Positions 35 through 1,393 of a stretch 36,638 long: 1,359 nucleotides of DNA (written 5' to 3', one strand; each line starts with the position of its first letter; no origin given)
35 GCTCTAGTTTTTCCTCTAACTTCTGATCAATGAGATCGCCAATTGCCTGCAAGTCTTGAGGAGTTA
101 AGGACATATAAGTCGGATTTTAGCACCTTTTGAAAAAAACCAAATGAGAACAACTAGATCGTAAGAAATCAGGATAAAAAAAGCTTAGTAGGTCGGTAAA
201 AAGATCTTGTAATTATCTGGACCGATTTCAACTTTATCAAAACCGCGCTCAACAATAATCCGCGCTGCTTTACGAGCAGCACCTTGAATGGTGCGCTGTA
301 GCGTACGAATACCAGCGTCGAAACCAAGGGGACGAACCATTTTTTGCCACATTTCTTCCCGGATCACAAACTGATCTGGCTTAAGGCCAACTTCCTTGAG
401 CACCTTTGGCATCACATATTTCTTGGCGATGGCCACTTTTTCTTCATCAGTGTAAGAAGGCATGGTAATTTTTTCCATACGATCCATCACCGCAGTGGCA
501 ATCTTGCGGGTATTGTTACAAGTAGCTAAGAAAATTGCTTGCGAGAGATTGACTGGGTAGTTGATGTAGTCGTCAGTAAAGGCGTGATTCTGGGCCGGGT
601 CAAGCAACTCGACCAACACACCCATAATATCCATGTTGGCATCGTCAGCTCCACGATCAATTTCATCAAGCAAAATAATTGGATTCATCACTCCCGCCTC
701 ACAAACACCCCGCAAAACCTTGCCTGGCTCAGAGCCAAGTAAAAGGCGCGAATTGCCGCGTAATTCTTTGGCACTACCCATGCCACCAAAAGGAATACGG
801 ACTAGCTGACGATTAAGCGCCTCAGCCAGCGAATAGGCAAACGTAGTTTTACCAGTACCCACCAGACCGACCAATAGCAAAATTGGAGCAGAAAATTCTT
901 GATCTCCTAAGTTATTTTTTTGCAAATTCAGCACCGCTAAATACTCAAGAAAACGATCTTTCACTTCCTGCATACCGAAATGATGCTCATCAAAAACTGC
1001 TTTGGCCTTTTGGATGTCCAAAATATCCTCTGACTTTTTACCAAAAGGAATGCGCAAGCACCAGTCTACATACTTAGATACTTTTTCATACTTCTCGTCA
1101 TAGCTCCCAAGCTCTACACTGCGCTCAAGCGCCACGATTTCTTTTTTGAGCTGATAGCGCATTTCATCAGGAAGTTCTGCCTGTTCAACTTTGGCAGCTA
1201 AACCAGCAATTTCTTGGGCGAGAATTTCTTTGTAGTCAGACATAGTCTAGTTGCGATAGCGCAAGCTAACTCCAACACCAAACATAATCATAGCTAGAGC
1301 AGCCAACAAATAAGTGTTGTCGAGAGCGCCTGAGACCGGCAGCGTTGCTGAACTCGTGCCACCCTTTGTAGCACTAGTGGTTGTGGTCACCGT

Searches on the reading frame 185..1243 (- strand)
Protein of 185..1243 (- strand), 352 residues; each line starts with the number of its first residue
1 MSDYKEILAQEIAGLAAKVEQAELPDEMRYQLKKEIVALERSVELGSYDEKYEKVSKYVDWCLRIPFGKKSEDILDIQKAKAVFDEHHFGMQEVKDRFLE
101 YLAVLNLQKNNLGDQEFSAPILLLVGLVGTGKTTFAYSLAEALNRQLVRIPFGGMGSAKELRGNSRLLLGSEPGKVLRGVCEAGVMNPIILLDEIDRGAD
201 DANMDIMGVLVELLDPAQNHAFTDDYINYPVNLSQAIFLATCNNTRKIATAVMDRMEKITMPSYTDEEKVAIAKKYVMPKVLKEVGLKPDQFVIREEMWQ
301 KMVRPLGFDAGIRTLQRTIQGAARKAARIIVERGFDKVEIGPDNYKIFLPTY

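Call 57: search_protein_families(library=pfam, proteins=[window:185-1243:-], max_evalue=0.001)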
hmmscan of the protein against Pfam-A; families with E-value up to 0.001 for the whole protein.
window:185-1243:- (352 aa): 5 families
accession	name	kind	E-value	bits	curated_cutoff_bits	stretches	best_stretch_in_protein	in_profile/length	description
PF00004.35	AAA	-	2.8e-16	60.6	21.2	1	122-260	1-127/131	ATPase family associated with various cellular activities (AAA)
PF22667.2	Lon_lid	-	7.9e-09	35.5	27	1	283-334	1-52/57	Lon protease AAA+ ATPase lid domain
PF07728.20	AAA_5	-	1.8e-07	31.7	22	1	122-251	2-134/139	AAA domain (dynein-related subfamily)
PF13401.12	AAA_22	-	1.7e-05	25.6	27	1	117-215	3-109/130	AAA domain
PF07724.20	AAA_2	-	0.00037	21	27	1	123-250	7-131/166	AAA domain (Cdc48 subfamily)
